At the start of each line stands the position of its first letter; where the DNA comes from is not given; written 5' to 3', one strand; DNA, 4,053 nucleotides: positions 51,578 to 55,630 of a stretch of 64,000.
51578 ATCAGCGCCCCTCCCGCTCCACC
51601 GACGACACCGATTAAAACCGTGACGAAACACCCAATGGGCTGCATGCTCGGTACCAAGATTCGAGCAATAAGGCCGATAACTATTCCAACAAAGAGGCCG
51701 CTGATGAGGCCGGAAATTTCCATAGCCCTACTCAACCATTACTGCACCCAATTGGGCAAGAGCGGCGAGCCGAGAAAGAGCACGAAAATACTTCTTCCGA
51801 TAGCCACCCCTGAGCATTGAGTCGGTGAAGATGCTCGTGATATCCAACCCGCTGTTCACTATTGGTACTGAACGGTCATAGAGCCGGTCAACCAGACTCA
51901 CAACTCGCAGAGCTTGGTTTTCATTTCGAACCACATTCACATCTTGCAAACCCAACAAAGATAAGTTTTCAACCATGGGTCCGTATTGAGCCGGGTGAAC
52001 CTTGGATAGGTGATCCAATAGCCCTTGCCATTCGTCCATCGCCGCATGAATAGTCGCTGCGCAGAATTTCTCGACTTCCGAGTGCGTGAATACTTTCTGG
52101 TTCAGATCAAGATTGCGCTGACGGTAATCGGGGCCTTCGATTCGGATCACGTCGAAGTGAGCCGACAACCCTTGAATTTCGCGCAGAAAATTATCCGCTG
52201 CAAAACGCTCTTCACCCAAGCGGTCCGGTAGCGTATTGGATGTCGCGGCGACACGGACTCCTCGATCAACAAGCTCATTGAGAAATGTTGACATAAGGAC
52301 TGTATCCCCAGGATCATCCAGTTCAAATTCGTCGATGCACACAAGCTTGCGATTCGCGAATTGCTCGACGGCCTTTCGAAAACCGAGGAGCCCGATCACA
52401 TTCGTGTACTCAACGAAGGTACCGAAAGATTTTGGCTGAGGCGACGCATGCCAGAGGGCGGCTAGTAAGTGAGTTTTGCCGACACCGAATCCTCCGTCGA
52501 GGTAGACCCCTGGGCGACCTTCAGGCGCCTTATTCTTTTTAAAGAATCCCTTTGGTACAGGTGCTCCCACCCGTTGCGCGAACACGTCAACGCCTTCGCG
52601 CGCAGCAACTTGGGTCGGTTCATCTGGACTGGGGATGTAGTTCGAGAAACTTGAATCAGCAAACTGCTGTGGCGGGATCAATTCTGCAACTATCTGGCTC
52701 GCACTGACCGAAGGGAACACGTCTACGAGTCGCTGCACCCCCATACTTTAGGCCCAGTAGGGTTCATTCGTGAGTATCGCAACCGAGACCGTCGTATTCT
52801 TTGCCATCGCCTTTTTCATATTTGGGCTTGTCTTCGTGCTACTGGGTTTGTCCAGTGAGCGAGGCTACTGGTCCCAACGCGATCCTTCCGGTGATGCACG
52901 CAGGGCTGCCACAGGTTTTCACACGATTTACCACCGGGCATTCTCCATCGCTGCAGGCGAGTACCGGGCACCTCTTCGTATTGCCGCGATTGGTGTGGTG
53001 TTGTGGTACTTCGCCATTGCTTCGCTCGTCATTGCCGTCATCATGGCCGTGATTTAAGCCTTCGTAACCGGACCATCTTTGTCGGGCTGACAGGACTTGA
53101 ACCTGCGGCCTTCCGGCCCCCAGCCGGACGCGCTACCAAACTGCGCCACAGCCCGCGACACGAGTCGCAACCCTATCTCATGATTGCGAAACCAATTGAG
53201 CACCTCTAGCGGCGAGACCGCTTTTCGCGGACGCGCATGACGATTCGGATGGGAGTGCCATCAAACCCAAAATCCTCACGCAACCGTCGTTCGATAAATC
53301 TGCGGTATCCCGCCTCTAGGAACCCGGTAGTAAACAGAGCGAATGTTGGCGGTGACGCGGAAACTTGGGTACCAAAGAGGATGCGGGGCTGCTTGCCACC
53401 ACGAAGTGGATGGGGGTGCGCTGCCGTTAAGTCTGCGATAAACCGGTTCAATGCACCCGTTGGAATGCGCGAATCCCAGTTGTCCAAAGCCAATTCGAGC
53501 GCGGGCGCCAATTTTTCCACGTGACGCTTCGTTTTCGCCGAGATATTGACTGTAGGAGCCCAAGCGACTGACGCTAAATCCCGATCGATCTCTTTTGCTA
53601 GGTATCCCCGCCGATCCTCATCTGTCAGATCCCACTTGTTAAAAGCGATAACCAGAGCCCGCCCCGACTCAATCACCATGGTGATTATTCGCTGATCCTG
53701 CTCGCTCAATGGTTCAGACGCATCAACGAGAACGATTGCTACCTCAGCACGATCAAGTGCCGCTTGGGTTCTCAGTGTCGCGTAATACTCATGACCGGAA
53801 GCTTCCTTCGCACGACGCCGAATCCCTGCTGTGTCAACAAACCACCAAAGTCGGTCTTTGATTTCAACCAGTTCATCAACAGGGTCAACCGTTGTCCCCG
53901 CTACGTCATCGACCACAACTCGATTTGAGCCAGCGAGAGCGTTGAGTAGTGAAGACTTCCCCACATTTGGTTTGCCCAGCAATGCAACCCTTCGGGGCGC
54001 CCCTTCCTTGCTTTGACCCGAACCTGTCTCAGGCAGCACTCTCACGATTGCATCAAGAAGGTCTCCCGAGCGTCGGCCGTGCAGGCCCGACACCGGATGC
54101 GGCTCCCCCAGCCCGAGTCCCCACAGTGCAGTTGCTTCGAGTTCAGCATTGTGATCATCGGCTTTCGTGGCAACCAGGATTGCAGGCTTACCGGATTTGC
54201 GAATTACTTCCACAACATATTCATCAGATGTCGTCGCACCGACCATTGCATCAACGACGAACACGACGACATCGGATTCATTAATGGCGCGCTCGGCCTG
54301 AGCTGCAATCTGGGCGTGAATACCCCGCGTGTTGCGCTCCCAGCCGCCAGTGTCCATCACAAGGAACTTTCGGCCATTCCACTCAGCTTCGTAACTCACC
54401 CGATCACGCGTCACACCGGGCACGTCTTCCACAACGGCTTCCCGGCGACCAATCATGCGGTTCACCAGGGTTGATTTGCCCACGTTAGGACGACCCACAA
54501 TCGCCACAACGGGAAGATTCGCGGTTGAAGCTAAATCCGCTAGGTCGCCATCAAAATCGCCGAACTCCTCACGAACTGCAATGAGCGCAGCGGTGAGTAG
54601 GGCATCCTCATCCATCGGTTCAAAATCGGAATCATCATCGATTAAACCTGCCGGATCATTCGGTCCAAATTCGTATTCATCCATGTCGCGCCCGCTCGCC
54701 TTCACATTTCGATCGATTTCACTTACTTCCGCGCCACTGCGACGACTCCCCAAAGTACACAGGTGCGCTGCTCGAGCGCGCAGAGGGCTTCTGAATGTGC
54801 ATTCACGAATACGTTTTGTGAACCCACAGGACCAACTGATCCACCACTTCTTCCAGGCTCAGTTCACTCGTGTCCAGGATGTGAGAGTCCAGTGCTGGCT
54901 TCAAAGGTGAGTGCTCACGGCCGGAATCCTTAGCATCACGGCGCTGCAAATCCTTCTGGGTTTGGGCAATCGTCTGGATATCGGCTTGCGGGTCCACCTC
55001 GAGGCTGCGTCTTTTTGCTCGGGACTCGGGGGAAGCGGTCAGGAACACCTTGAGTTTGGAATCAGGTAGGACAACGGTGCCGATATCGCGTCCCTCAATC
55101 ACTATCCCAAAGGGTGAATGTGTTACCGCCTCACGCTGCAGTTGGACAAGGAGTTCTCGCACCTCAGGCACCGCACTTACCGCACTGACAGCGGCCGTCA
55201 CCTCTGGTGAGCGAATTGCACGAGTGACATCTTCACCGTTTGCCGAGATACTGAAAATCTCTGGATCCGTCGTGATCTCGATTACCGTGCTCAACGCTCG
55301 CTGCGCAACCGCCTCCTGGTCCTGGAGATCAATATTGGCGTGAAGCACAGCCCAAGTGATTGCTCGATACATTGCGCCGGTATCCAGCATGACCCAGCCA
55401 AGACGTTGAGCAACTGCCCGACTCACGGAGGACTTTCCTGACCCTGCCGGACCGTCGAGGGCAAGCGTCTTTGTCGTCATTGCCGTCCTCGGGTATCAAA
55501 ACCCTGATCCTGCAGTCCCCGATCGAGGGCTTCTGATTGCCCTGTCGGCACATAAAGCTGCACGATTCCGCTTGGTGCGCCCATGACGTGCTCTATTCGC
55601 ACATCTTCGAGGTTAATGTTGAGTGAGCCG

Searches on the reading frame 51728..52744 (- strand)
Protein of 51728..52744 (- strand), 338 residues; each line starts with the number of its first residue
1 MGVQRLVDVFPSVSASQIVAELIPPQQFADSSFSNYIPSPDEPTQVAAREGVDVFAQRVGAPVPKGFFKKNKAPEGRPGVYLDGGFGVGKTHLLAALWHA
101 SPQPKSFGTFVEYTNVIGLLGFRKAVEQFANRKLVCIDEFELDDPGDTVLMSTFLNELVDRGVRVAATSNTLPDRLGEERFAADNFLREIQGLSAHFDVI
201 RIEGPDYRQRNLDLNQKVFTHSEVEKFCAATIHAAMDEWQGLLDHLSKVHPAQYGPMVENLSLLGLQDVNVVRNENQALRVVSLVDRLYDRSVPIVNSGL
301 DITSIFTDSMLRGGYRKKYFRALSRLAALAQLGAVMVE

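Call 8: search_protein_families(library=pfam, proteins=[window:51728-52744:-])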
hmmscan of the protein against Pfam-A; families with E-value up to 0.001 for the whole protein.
window:51728-52744:- (338 aa): 1 family
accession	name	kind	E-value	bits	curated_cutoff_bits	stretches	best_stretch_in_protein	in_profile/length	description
PF03969.22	AFG1_ATPase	-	1.9e-60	205.2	27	2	14-236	3-230/361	AFG1-like ATPase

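Call 10: find_encoding_contigs(protein=window:51728-52744:-, flank=10000, max_places=10)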
Protein window:51728-52744:- (338 aa): 6 contigs read that carry it; 6 places shown.
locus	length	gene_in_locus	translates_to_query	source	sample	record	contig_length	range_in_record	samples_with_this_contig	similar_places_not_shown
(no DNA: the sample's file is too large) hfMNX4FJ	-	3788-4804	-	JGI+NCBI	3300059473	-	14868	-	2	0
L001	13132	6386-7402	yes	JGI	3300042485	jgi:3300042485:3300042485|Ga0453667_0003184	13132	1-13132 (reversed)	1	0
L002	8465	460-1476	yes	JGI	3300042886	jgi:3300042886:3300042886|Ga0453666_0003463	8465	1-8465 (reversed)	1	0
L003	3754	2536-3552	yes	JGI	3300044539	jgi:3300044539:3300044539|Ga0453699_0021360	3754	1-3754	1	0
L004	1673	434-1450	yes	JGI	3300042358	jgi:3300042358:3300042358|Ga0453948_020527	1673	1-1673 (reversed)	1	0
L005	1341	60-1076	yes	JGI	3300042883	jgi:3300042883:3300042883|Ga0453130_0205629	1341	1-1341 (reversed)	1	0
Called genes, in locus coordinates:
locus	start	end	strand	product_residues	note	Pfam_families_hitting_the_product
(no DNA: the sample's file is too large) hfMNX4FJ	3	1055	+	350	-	?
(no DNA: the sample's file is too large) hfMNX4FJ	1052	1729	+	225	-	PF02224:Cytidylate_kin, PF13189:Cytidylate_kin2 (weak)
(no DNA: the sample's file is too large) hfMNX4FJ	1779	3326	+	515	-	PF00009:GTP_EFTU, PF02421:FeoB_N, PF01926:MMR_HSR1, PF04548:AIG1 (weak), PF00009:GTP_EFTU, PF01926:MMR_HSR1, PF02421:FeoB_N, PF14714:KH_dom-like, +6 more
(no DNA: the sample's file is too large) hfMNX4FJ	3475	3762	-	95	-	-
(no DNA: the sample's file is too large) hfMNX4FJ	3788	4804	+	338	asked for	PF03969:AFG1_ATPase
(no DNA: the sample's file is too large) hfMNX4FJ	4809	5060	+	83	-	-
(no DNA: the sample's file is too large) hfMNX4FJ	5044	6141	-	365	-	PF02515:CoA_transf_3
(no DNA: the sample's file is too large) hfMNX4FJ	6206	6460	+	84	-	-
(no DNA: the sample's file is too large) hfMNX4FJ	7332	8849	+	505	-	PF00005:ABC_tran, PF13304:AAA_21 (faint), PF00005:ABC_tran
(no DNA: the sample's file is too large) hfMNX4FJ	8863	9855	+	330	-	PF02653:BPD_transp_2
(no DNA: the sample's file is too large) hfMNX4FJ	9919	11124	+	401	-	PF13407:Peripla_BP_4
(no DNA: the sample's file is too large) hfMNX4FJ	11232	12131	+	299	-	PF13354:Beta-lactamase2, PF00144:Beta-lactamase (faint)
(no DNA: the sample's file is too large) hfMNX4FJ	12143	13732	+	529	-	PF07969:Amidohydro_3, PF01979:Amidohydro_1 (weak)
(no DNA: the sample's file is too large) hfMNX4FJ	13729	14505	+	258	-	-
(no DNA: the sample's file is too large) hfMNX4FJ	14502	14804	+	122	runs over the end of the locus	?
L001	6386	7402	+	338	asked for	PF03969:AFG1_ATPase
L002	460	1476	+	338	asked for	PF03969:AFG1_ATPase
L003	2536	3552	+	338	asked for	PF03969:AFG1_ATPase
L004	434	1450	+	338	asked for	PF03969:AFG1_ATPase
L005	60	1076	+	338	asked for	PF03969:AFG1_ATPase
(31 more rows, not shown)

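Call 11: find_related_loci(query=window:51728-52744:-, collection=genome_contigs, flank=10000)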
Query window:51728-52744:- (338 aa) in genome_contigs; peptide patterns used: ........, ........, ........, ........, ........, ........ (x = any residue, [..] = any of these).
600 stretches matched a pattern (row limit reached: there are more); 568 encode a relative of the query (tblastn E <= 1e-3); the best 80 are kept; 80 distinct loci.
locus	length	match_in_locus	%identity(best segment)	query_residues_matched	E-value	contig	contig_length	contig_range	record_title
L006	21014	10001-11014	87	1-338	0e+0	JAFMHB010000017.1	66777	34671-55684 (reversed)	MAG: Candidatus Nanopelagicales bacterium isolate DEBay_Spr20G08_27 NODE_266_length_66777_cov_14.8651, whole genome shot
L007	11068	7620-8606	59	11-337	2e-127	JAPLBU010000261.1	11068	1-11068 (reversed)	MAG: Actinomycetota bacterium isolate LacPavin_0818_WC45_MAG_67_6 LacPavin_0818_WC45_scaffold_74888, whole genome shotgu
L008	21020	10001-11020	56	5-337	1e-123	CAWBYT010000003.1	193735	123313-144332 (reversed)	MAG: uncultured Actinomycetes bacterium isolate MFD03066.bin.2.236 genome assembly, contig: contig_12131, whole genome s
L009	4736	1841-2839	58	6-337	2e-124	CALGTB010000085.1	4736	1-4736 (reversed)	MAG TPA_asm: uncultured actinobacterium isolate SRR5576001_bin.111_CONCOCT_v1.1_MAG genome assembly, contig: ERZ795033.1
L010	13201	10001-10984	58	5-332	8e-122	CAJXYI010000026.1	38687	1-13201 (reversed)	MAG TPA_asm: uncultured Actinomycetales bacterium isolate SRR4030058_bin.64_MetaBAT_v2.12.1_MAG genome assembly, contig:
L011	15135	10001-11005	57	4-337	9e-122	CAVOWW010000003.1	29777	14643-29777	MAG: uncultured bacterium isolate MFD00032.bin.3.338 genome assembly, contig: contig_107998, whole genome shotgun sequen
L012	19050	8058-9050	56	5-333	3e-121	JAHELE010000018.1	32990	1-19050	MAG: Actinomycetes bacterium isolate Ww61 NODE_2139_length_32990_cov_3.949284, whole genome shotgun sequence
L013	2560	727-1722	56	2-333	6e-127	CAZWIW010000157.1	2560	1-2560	MAG TPA_asm: uncultured Rubrivirga sp. isolate binchicken_co13_190 genome assembly, contig: NODE_77615_length_2560_cov_8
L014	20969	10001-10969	57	11-333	2e-121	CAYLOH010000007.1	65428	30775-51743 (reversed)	MAG TPA_asm: uncultured Rubrivirga sp. isolate SRP318679_co1_230 genome assembly, contig: NODE_622_length_65428_cov_33.0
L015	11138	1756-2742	59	11-337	2e-118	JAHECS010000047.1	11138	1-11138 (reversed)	MAG: Actinomycetes bacterium isolate Ww175 NODE_13508_length_11138_cov_29.518925, whole genome shotgun sequence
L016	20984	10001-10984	56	5-333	5e-118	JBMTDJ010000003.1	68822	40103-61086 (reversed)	MAG: Candidatus Nanopelagicales bacterium isolate LKB_V2_S15_50percent_ser_metabat.26 NODE_53_length_68822_cov_22.437434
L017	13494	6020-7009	56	4-333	6e-118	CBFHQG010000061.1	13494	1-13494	MAG: Actinomycetes bacterium isolate AGTU_99_bin_50_strict genome assembly, contig: AGTU_99_bin_50_strict_c62, whole gen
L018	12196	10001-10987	52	5-333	1e-117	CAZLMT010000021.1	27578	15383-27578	MAG TPA_asm: uncultured Actinomyces sp. isolate binchicken_co309_48 genome assembly, contig: NODE_972_length_27578_cov_3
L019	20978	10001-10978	54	5-331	2e-117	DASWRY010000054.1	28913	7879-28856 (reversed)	MAG TPA_asm: Mycobacteriales bacterium isolate SMAG_U3535 k141_254274, whole genome shotgun sequence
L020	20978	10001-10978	57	5-330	8e-117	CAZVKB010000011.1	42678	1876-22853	MAG TPA_asm: uncultured Actinomycetes bacterium isolate SRP286056_co1_202 genome assembly, contig: NODE_893_length_42678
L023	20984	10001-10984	57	11-337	5e-116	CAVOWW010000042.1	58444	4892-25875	MAG: uncultured bacterium isolate MFD00032.bin.3.338 genome assembly, contig: contig_78594, whole genome shotgun sequenc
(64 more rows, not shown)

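Call 16: search_protein_families(library=pfam, proteins=[L006:11997-13502:+, L006:14128-14595:-, L006:12219-12668:-], max_evalue=0.1)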
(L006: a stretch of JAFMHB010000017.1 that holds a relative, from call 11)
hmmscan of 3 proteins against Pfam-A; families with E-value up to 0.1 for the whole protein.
L006:11997-13502:+ (501 aa): 0 families

L006:14128-14595:- (155 aa): 2 families
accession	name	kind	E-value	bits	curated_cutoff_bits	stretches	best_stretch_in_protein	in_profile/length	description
PF00011.27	HSP20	-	1.1e-23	83.7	20.8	1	57-151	4-101/102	Hsp20/alpha crystallin family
PF17886.7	ArsA_HSP20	-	0.00019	21.4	22.5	1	59-136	1-62/63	HSP20-like domain found in ArsA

L006:12219-12668:- (149 aa): 0 families

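Call 40: search_protein_families(library=pfam, proteins=[L010:11336-12820:+, L014:11320-12318:+, L015:3240-4895:-, L015:5186-7195:-, L015:7161-7937:-, L016:12357-13769:+, L016:13766-14515:-, L016:14503-15387:+, L012:17365-17883:-, L012:16844-17353:+], max_evalue=0.001)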
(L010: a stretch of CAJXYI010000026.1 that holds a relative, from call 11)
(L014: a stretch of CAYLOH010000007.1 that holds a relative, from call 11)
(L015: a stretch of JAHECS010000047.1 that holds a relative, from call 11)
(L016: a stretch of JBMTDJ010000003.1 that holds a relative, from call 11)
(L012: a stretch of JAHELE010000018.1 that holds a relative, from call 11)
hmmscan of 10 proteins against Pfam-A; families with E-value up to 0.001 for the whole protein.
L010:11336-12820:+ (494 aa): 12 families
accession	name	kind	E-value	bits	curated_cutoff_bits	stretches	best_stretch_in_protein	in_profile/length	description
PF05199.19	GMC_oxred_C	-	1.6e-23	84.2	24.6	1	363-482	5-139/139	GMC oxidoreductase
PF01266.30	DAO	-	6.5e-11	42.8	27.9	1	19-230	1-204/353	FAD dependent oxidoreductase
PF00890.30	FAD_binding_2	-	3.3e-08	33.6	20.4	1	19-50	1-32/414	FAD binding domain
PF07992.20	Pyr_redox_2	-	3.4e-08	33.7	26.1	1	19-51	2-34/291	Pyridine nucleotide-disulphide oxidoreductase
PF13450.12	NAD_binding_8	-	4.2e-07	30.6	21.9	1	22-52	1-31/68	NAD(P)-binding Rossmann-like domain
PF01593.30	Amino_oxidase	-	9.2e-07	28.9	19.8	0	28-51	2-25/443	Flavin containing amine oxidoreductase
PF03486.20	HI0933_like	-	1.8e-06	28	50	1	19-50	2-33/244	HI0933-like protein Rossmann domain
PF05834.18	Lycopene_cycl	-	4.5e-05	23.1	23.4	1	19-52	1-36/380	Lycopene cyclase protein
PF01494.25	FAD_binding_3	-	7.3e-05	22.6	22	1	18-48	2-32/349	FAD binding domain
PF12831.13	FAD_oxidored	-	0.00032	20.6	27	0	19-50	1-32/416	FAD dependent oxidoreductase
PF00070.33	Pyr_redox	-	0.00055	20.8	22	0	20-52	2-34/82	Pyridine nucleotide-disulphide oxidoreductase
PF01946.23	Thi4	-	0.00076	19.2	26.2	0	16-48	16-49/235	Thi4 family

L014:11320-12318:+ (332 aa): 4 families
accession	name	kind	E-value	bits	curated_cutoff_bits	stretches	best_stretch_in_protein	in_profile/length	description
PF16884.10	ADH_N_2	-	7.9e-28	97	31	1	8-106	1-100/108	N-terminal domain of oxidoreductase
PF00107.32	ADH_zinc_N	-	5.4e-23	81.8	31.8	1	158-278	2-116/129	Zinc-binding dehydrogenase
PF13602.12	ADH_zinc_N_2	-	5.7e-18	66.6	27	1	190-330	1-134/134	Zinc-binding dehydrogenase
PF11017.14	DUF2855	-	0.00029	21.2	30.9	0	76-98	43-65/335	Protein of unknown function (DUF2855)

L015:3240-4895:- (551 aa): 0 families

L015:5186-7195:- (669 aa): 0 families

L015:7161-7937:- (258 aa): 5 families
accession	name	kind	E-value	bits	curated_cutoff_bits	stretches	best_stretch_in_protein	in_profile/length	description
PF00106.31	adh_short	-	5.6e-31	108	26.6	1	10-189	2-188/195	short chain dehydrogenase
PF13561.12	adh_short_C2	-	6.4e-19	68.9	27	1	15-192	1-185/236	Enoyl-(Acyl carrier protein) reductase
PF08659.16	KR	-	3.1e-09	37.5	22.6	1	10-176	2-171/180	KR domain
PF13460.12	NAD_binding_10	-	1.5e-07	31.9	27.2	1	15-184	1-147/184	NAD(P)H-binding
PF01370.27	Epimerase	-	2.8e-05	24.1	20.9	1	11-168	1-160/240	NAD dependent epimerase/dehydratase family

L016:12357-13769:+ (470 aa): 2 families
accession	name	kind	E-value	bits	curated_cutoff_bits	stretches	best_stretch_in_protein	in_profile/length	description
PF08240.17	ADH_N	-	1e-20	74.4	23.5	1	139-266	1-102/104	Alcohol dehydrogenase GroES-like domain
PF00107.32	ADH_zinc_N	-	6.1e-19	68.7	31.8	1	308-416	1-116/129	Zinc-binding dehydrogenase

L016:13766-14515:- (249 aa): 0 families

L016:14503-15387:+ (294 aa): 8 families
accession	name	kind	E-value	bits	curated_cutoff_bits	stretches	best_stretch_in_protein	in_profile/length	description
PF12697.13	Abhydrolase_6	-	9.5e-28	98.8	26.3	1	51-289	1-217/217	Alpha/beta hydrolase family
PF00561.26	Abhydrolase_1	-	2.7e-27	96.5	25.8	2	49-151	1-102/245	alpha/beta hydrolase fold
PF12146.15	Hydrolase_4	-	3.5e-19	69.5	27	1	50-279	6-235/239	Serine aminopeptidase, S33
PF03096.20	Ndr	-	2.2e-06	27.1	23.3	1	100-291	84-273/283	Ndr family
PF06821.19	Ser_hydrolase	-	3.9e-05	24.1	22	0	116-175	56-117/172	Serine hydrolase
PF20408.4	Abhydrolase_11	-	8e-05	22.9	27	0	226-277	116-166/193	Alpha/beta hydrolase domain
PF08386.16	Abhydrolase_4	-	0.00039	20.9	21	0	236-281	33-78/103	TAP-like protein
PF12695.13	Abhydrolase_5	-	0.00049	20.4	27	0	108-154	50-92/164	Alpha/beta hydrolase family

L012:17365-17883:- (172 aa): 0 families

L012:16844-17353:+ (169 aa): 0 families

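Call 41: search_protein_families(library=pfam, proteins=[L012:13871-15274:+, L012:11846-13558:-, L012:9749-10984:-, L012:15286-15753:-, L023:19524-20267:-, L023:18085-18732:-, L023:17194-18024:+, L023:16253-16936:+, L023:11457-13061:-, L023:13063-14139:-], max_evalue=0.001)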
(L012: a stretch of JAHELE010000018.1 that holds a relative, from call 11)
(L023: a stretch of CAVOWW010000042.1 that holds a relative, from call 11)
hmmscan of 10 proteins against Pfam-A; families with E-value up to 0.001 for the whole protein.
L012:13871-15274:+ (467 aa): 1 family
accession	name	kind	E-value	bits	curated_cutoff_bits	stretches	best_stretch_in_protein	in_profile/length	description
PF10009.15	DUF2252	-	2.6e-140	468.4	22.3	1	67-460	1-391/392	Uncharacterized protein conserved in bacteria (DUF2252)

L012:11846-13558:- (570 aa): 2 families
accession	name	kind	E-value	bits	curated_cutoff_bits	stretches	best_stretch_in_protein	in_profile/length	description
PF01077.27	NIR_SIR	-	7.7e-56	188.4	27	2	178-331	1-154/158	Nitrite and sulphite reductase 4Fe-4S domain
PF03460.22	NIR_SIR_ferr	-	6.6e-37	125.5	24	2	107-170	4-69/69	Nitrite/Sulfite reductase ferredoxin-like half domain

L012:9749-10984:- (411 aa): 2 families
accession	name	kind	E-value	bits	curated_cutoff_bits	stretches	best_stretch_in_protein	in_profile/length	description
PF00590.25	TP_methylase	-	4e-50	171.1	27.8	1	180-385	2-211/212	Tetrapyrrole (Corrin/Porphyrin) Methylases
PF13241.12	NAD_binding_7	-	4.6e-23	82.2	22.1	1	22-131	1-104/104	Putative NAD(P)-binding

L012:15286-15753:- (155 aa): 3 families
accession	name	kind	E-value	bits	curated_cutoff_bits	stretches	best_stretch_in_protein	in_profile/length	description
PF07080.17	DUF1348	-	1.1e-65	219.9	22.1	1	8-136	1-129/130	Protein of unknown function (DUF1348)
PF12680.13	SnoaL_2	-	1.3e-08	35.7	27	1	24-103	6-86/102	SnoaL-like domain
PF14534.12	DUF4440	-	3.9e-05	24.5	25.2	1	23-96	9-82/107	Domain of unknown function (DUF4440)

L023:19524-20267:- (247 aa): 0 families

L023:18085-18732:- (215 aa): 0 families

L023:17194-18024:+ (276 aa): 1 family
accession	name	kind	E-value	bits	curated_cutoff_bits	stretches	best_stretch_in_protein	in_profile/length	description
PF14329.11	DUF4386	-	7e-29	101.7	27.6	1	39-248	1-210/210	Domain of unknown function (DUF4386)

L023:16253-16936:+ (227 aa): 0 families

L023:11457-13061:- (534 aa): 1 family
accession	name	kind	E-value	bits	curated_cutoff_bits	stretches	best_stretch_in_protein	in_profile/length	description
PF12730.13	ABC2_membrane_4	-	0.00057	20.3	27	1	342-455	45-158/179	ABC-2 family transporter protein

L023:13063-14139:- (358 aa): 3 families
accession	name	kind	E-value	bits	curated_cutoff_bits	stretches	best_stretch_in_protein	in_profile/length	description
PF00005.33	ABC_tran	-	3.4e-25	89.7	25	1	84-223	1-137/137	ABC transporter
PF13304.12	AAA_21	-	1.4e-11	45.5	27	1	195-253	238-299/304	AAA domain, putative AbiEii toxin, Type IV TA system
PF13732.12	DrrA1-3_C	-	0.00013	23.1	27.4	1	276-354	1-80/81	ATP-binding protein DrrA1-3-like, C-terminal domain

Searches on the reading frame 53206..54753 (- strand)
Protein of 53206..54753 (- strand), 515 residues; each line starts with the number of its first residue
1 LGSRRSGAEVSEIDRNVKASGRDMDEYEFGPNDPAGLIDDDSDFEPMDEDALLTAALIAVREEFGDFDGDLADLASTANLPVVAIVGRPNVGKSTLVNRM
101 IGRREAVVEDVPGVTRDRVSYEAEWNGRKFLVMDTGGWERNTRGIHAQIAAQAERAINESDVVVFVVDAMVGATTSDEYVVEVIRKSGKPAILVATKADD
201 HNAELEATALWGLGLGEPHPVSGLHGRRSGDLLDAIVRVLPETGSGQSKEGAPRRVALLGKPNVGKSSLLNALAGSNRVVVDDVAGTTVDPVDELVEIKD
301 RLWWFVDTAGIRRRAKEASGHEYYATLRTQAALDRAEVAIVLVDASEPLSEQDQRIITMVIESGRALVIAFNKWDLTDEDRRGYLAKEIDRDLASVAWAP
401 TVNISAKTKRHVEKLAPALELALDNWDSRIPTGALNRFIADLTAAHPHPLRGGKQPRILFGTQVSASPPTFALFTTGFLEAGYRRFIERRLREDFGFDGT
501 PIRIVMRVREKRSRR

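Call 8: search_protein_families(library=pfam, proteins=[window:53206-54753:-])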
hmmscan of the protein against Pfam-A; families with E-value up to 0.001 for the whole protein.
window:53206-54753:- (515 aa): 18 families
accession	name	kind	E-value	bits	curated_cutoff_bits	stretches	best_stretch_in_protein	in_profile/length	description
PF01926.29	MMR_HSR1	-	5.9e-53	178.2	21.9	2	83-197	2-113/113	50S ribosome-binding GTPase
PF02421.24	FeoB_N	-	1.6e-26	93.1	27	2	255-416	2-153/156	Ferrous iron transport protein B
PF14714.11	KH_dom-like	-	3.3e-25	88.6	27.3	1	429-507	1-81/81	KH-domain-like of EngA bacterial GTPase enzymes, C-terminal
PF00009.33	GTP_EFTU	-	1.7e-20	73.9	26.5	2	318-420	76-183/188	Elongation factor Tu GTP binding domain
PF00350.29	Dynamin_N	-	1.7e-14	54.7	27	0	256-283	1-28/168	Dynamin family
PF03193.22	RsgA_GTPase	-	2.8e-13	50.5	30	0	346-420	35-105/174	RsgA GTPase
PF00071.28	Ras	-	4.4e-09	36.5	21.6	0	83-202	2-118/162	Ras family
PF04548.22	AIG1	-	8.4e-09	35.5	27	1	84-187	4-110/212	AIG1 family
PF08477.19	Roc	-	2.7e-07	31.3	27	0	83-199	2-119/119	Ras of Complex, Roc, domain of DAPkinase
PF00005.33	ABC_tran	-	2e-05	25.6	25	0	254-284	12-42/137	ABC transporter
PF13238.12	AAA_18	-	2e-05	25.5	29.4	0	83-164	1-74/128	AAA domain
PF13479.12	AAA_24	-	3.9e-05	24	27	0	253-307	2-47/195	AAA domain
PF13521.12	AAA_28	-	4.3e-05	24.2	27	0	255-288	1-35/164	AAA domain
PF13401.12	AAA_22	-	0.00026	21.7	27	0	82-116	7-33/130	AAA domain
PF13555.12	AAA_29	-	0.00036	20.7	27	0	66-97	11-39/61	P-loop containing region of AAA domain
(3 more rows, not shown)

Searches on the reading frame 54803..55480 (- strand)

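Call 8: search_protein_families(library=pfam, proteins=[window:54803-55480:-])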
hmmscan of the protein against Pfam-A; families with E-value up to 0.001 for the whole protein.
window:54803-55480:- (225 aa): 5 families
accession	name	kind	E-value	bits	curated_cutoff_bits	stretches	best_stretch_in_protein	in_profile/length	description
PF02224.24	Cytidylate_kin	-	4.4e-70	236.1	26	1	7-220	2-209/211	Cytidylate kinase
PF13189.12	Cytidylate_kin2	-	7.8e-07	29.9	28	1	7-158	3-128/176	Cytidylate kinase-like family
PF13238.12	AAA_18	-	6.6e-05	23.8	29.4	0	8-169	3-119/128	AAA domain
PF13671.12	AAA_33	-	0.00014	22.6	27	1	8-69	4-65/143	AAA domain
PF01202.28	SKI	-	0.0004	21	22.1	0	13-35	2-24/159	Shikimate kinase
